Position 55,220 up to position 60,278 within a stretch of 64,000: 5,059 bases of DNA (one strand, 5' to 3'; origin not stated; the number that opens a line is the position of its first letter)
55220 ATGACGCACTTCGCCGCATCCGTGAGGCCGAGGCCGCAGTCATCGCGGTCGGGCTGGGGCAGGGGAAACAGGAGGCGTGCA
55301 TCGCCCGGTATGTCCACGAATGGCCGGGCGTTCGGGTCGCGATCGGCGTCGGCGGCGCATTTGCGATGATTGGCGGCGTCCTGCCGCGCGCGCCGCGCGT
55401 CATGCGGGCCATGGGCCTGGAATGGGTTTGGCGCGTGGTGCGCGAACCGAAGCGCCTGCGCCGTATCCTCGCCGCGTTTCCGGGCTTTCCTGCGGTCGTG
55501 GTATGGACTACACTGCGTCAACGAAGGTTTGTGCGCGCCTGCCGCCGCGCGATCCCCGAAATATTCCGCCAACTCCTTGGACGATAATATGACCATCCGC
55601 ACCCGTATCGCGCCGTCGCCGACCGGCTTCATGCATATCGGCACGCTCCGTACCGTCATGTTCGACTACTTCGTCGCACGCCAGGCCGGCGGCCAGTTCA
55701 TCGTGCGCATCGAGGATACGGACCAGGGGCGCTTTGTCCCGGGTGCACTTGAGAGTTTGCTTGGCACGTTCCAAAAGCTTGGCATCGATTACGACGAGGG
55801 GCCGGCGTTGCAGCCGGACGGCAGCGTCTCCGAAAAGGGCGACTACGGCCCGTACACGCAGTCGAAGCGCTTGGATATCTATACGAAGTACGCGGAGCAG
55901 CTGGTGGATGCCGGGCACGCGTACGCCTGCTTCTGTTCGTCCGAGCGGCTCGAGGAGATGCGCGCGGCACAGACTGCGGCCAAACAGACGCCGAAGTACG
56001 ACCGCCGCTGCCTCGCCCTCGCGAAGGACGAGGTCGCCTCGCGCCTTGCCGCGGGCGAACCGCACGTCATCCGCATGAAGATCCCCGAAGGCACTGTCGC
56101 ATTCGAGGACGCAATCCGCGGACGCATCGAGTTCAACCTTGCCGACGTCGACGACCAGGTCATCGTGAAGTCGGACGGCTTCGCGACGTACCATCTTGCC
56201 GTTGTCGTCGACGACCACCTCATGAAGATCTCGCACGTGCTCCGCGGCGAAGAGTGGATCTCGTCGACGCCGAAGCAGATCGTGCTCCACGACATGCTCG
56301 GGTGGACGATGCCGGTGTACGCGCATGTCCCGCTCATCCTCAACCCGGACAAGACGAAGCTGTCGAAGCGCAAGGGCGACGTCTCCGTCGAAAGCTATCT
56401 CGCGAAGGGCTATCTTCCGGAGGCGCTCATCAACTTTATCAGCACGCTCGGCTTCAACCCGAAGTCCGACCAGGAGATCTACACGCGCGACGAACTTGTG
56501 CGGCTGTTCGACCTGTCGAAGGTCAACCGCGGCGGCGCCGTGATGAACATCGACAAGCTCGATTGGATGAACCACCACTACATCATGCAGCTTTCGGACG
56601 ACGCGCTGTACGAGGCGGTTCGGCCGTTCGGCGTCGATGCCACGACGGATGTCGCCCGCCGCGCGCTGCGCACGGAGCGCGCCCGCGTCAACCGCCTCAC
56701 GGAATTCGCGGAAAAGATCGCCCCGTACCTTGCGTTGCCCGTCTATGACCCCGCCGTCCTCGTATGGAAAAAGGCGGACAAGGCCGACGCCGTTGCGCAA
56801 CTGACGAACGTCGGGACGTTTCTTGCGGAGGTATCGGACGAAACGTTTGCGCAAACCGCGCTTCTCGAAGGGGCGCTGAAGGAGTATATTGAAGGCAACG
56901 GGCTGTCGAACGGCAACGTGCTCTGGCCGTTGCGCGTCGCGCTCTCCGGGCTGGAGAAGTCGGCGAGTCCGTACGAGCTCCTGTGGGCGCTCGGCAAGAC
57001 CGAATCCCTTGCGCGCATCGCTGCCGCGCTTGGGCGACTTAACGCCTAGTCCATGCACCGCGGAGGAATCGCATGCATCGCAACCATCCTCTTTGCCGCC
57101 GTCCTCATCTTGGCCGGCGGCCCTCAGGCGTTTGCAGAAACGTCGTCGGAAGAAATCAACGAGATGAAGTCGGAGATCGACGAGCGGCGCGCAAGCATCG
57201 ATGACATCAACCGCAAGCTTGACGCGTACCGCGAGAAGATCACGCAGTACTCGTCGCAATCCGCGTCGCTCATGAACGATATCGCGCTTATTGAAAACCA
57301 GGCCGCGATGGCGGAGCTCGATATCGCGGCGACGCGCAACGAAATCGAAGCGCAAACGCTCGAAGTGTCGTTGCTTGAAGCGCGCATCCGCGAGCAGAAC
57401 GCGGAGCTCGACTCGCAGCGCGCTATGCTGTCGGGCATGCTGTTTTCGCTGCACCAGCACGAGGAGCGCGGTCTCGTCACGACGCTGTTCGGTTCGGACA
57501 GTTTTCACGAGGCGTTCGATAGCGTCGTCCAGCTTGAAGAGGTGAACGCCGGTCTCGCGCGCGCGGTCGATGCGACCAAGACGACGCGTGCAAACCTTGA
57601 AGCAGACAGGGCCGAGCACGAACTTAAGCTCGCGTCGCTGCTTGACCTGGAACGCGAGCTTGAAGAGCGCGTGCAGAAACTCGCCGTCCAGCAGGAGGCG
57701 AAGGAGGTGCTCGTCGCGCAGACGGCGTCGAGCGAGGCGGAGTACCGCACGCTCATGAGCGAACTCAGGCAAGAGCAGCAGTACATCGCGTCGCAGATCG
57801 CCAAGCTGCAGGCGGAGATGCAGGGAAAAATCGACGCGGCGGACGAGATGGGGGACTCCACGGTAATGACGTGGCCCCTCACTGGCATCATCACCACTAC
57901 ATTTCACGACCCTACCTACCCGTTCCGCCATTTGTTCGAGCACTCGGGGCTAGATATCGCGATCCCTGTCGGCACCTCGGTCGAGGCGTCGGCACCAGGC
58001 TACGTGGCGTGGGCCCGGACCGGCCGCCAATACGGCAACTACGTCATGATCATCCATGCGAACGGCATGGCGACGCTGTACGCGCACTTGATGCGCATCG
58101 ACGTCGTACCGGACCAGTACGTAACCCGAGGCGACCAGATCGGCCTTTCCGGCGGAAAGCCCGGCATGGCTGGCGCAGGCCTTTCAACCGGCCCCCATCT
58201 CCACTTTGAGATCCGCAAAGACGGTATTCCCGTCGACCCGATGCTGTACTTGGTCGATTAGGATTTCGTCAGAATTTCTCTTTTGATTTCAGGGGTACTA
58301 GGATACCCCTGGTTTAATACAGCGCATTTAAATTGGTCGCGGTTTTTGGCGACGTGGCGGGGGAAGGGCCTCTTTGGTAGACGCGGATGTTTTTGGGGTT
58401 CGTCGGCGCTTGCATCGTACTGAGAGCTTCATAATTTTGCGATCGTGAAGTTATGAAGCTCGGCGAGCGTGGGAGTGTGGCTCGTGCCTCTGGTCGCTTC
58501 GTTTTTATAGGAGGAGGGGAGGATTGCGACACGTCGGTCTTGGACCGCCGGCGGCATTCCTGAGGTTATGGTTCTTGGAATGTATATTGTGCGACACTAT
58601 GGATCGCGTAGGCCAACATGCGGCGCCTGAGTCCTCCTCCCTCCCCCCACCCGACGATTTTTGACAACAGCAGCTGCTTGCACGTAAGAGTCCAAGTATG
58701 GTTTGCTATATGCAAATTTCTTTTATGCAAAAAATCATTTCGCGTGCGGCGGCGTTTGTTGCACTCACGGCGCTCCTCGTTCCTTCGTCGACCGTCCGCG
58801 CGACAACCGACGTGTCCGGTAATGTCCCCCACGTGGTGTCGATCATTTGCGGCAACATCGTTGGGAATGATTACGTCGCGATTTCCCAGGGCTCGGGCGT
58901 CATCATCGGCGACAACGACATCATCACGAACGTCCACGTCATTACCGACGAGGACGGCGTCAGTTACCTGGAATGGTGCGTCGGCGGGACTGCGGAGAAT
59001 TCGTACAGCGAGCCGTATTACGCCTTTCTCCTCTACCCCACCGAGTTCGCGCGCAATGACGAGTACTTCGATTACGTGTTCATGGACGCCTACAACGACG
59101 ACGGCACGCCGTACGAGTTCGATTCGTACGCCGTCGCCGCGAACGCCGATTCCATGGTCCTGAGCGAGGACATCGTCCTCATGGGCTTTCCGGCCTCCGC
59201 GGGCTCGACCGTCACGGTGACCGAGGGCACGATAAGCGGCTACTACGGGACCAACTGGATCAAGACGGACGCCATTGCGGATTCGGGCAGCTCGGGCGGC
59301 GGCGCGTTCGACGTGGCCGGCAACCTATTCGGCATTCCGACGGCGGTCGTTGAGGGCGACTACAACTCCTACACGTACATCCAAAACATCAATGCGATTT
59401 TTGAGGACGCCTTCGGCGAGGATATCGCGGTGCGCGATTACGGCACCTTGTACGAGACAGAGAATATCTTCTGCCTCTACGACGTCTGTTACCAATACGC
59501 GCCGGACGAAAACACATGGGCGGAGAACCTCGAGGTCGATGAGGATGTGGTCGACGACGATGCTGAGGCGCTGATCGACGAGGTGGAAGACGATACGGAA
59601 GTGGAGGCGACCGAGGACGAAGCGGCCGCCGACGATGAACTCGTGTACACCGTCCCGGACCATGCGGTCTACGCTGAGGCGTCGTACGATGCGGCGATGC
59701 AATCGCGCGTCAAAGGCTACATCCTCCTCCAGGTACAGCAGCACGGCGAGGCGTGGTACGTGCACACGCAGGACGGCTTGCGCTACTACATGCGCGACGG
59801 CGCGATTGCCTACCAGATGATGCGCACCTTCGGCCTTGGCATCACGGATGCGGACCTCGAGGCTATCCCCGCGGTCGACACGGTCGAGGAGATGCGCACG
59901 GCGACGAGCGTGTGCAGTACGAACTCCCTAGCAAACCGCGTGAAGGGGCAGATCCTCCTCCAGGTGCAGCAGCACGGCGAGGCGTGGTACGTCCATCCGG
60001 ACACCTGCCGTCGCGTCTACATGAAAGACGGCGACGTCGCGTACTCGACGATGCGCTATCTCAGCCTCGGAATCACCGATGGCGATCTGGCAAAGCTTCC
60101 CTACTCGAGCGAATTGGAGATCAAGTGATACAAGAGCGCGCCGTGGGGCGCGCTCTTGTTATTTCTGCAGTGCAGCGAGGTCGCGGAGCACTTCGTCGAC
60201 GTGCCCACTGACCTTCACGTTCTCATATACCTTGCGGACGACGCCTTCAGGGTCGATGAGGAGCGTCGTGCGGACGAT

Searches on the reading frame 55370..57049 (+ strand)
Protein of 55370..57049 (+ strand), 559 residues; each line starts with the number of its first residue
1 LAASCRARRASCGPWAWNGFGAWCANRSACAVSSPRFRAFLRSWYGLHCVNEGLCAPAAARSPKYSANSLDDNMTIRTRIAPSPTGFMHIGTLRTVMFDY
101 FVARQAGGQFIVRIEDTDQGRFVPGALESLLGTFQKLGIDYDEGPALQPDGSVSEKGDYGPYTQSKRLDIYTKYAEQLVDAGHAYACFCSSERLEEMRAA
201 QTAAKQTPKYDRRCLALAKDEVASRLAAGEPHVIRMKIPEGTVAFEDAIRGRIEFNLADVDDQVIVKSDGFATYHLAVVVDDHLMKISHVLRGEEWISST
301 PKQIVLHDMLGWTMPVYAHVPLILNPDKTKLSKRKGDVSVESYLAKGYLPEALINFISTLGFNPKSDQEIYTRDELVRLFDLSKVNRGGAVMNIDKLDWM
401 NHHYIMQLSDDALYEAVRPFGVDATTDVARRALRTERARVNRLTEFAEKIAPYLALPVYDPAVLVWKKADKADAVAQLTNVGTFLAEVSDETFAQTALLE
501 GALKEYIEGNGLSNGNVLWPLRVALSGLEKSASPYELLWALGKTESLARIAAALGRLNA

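Call 51: search_protein_families(library=pfam, max_evalue=0.001, proteins=[window:55370-57049:+])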
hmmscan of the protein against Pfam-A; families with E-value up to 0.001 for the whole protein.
window:55370-57049:+ (559 aa): 2 families
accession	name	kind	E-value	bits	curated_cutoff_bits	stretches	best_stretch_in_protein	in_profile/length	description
PF00749.27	tRNA-synt_1c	-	2.6e-104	348.9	23.4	1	76-399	2-314/314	tRNA synthetases class I (E and Q), catalytic domain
PF19269.4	Anticodon_2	-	1.5e-25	90.7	23.6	1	413-554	2-141/141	Anticodon binding domain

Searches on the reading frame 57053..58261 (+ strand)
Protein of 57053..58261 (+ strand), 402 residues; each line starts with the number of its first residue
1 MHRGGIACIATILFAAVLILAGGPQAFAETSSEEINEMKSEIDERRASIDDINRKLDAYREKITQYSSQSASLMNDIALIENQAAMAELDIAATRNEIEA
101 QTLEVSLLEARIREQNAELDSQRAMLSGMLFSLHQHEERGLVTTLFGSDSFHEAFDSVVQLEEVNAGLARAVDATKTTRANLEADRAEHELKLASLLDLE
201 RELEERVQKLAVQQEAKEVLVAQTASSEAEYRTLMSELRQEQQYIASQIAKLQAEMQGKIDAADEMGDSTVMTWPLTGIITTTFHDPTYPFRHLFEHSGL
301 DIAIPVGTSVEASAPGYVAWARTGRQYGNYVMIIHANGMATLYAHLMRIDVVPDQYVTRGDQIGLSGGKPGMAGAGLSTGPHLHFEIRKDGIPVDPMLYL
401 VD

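Call 51: search_protein_families(library=pfam, max_evalue=0.001, proteins=[window:57053-58261:+])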
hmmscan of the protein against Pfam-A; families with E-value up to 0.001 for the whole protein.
window:57053-58261:+ (402 aa): 1 family
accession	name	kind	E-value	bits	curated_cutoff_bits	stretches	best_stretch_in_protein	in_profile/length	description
PF01551.29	Peptidase_M23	-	4.6e-28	97.7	28.7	1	296-396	2-96/96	Peptidase family M23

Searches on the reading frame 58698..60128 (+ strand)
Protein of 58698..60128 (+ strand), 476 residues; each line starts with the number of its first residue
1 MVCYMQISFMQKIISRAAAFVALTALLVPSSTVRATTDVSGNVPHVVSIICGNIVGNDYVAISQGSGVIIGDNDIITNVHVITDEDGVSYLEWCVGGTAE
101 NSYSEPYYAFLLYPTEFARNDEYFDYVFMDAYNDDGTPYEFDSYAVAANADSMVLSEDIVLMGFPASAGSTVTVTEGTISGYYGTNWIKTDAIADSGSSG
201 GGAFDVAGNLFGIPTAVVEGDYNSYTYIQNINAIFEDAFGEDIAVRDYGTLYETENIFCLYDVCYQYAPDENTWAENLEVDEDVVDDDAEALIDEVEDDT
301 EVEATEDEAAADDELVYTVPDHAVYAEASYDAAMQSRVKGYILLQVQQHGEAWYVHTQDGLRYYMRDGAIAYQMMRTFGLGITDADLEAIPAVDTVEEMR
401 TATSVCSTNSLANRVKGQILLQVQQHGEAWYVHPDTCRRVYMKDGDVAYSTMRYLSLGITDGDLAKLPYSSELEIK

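Call 51: search_protein_families(library=pfam, max_evalue=0.001, proteins=[window:58698-60128:+])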
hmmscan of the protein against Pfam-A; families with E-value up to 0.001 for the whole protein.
window:58698-60128:+ (476 aa): 1 family
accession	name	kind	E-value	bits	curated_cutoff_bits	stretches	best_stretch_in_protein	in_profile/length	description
PF13365.12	Trypsin_2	-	1.2e-16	62.2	27.6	1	65-213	1-144/144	Trypsin-like peptidase domain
